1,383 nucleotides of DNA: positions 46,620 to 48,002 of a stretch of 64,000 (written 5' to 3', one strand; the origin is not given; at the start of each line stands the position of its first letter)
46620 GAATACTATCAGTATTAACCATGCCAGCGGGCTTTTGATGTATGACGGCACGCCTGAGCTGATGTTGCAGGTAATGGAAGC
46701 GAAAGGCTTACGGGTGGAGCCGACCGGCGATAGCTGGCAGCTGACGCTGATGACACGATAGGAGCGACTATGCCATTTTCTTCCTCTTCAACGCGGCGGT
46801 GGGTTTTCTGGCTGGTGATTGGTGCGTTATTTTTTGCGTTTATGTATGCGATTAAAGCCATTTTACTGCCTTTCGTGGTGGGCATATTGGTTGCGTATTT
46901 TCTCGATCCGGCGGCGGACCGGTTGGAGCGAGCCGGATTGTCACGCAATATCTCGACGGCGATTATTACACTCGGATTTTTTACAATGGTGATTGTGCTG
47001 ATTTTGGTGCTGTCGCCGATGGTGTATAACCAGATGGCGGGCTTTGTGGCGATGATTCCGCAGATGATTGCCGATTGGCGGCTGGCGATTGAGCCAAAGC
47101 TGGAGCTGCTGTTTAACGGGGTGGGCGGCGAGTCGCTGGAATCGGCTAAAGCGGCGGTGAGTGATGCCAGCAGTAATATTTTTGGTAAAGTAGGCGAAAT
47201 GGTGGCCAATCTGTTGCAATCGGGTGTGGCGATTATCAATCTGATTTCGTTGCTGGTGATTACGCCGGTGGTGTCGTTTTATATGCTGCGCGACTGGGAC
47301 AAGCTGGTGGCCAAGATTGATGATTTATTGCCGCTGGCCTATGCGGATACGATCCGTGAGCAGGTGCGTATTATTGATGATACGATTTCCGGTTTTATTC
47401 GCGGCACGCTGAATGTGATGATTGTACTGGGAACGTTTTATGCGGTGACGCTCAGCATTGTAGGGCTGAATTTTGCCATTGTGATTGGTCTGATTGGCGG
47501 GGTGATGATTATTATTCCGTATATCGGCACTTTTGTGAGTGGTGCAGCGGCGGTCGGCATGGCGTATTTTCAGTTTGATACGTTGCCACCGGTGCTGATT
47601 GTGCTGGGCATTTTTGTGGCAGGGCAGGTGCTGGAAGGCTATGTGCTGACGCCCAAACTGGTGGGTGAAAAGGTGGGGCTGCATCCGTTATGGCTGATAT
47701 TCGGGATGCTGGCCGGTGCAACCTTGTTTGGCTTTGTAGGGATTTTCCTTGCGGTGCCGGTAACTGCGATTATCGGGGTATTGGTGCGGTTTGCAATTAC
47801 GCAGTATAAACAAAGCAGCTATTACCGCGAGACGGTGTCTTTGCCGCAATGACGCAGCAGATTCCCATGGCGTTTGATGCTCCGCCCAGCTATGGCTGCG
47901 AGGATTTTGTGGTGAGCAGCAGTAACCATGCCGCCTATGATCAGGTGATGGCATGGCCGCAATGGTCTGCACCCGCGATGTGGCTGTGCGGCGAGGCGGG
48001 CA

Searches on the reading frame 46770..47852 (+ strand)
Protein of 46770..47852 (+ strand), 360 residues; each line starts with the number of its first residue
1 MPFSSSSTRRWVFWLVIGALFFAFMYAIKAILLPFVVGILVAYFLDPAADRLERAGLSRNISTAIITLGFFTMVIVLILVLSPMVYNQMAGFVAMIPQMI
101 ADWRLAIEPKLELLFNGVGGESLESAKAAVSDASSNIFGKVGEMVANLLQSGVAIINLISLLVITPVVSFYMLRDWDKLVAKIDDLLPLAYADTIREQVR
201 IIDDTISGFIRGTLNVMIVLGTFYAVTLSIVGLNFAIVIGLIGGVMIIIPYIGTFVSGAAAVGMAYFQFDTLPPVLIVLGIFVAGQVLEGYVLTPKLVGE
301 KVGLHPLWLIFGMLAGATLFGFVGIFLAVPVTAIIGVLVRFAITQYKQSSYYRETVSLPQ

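Call 18: find_encoding_contigs(protein=window:46770-47852:+, flank=10000, max_places=1)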
Protein window:46770-47852:+ (360 aa): 3 contigs read that carry it; 1 place shown.
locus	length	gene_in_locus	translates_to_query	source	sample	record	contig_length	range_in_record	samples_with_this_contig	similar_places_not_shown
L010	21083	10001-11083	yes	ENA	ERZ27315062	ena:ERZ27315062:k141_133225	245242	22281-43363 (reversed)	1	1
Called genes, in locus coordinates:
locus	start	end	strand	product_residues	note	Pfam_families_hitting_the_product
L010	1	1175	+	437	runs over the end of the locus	PF10871:DUF2748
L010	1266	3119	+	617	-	-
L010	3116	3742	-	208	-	PF06055:ExoD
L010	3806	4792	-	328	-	PF03186:CobD_Cbib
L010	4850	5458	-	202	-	-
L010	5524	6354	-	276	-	PF00691:OmpA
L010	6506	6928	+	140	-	PF00334:NDK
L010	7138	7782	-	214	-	PF00551:Formyl_trans_N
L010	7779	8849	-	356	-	PF00586:AIRS, PF02769:AIRS_C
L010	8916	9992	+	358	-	-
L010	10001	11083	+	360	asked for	PF01594:AI-2E_transport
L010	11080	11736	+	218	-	PF00308:Bac_DnaA (faint), PF22688:Hda_lid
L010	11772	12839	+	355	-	PF00072:Response_reg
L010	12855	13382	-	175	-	PF00300:His_Phos_1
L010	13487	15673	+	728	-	PF13089:PP_kinase_N, PF02503:PP_kinase, PF17941:PP_kinase_C_1, PF13091:PLDc_2 (faint), PF13090:PP_kinase_C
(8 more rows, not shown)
